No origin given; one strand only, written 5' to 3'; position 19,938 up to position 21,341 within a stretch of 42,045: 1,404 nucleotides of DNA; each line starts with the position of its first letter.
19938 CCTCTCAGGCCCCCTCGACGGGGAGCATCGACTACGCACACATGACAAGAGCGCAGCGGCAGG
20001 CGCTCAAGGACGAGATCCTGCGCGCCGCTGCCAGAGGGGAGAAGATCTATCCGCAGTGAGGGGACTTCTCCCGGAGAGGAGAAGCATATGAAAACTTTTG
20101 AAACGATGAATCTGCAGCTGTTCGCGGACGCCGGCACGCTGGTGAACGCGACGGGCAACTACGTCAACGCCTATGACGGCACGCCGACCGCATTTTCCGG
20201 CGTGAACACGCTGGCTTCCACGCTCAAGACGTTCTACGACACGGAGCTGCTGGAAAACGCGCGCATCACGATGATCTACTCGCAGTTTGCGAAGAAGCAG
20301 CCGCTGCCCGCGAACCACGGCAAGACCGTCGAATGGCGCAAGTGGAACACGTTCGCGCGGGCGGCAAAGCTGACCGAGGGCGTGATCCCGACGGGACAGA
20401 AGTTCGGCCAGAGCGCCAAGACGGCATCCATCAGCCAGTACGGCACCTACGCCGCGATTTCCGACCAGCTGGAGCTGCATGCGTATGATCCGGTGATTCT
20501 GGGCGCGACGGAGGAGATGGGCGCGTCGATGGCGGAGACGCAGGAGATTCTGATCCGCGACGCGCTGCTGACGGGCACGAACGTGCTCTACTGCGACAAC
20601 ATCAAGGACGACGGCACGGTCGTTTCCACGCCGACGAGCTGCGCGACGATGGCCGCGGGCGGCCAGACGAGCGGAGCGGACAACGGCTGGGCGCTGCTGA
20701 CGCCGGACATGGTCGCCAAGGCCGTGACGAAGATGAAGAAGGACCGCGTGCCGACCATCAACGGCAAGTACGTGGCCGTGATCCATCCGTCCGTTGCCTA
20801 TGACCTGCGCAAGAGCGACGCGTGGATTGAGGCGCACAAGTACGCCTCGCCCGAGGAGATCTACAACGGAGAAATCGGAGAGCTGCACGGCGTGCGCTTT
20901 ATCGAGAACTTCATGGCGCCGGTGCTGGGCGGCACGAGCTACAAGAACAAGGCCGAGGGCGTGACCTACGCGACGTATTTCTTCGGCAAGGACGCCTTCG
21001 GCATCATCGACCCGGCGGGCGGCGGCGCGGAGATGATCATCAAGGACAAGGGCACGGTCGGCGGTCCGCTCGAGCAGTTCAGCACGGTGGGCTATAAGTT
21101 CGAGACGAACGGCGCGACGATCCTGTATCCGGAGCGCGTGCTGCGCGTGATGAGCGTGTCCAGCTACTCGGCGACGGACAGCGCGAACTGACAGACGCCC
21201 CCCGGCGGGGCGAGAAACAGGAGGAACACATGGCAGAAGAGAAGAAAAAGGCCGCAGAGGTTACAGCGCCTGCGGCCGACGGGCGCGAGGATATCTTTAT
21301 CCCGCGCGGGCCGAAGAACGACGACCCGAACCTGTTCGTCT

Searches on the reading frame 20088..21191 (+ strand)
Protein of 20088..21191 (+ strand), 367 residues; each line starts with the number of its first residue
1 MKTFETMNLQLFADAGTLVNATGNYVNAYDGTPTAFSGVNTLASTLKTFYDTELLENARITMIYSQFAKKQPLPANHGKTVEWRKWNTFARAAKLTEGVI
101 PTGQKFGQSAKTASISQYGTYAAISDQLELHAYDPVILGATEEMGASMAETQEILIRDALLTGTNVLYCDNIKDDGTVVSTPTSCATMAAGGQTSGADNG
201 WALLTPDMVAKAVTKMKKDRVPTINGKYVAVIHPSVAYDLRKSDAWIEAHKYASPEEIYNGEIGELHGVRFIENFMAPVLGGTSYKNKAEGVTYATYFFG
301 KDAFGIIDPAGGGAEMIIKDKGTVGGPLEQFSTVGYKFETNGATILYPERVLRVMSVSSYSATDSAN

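Call 37: search_protein_families(library=pfam, max_evalue=0.00001, proteins=[window:20088-21191:+])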
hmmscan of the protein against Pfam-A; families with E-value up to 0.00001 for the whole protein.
window:20088-21191:+ (367 aa): 1 family
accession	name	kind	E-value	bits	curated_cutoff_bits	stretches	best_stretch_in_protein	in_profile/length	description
PF25209.1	Phage_capsid_4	-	1e-07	33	27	1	92-261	50-183/262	Phage capsid protein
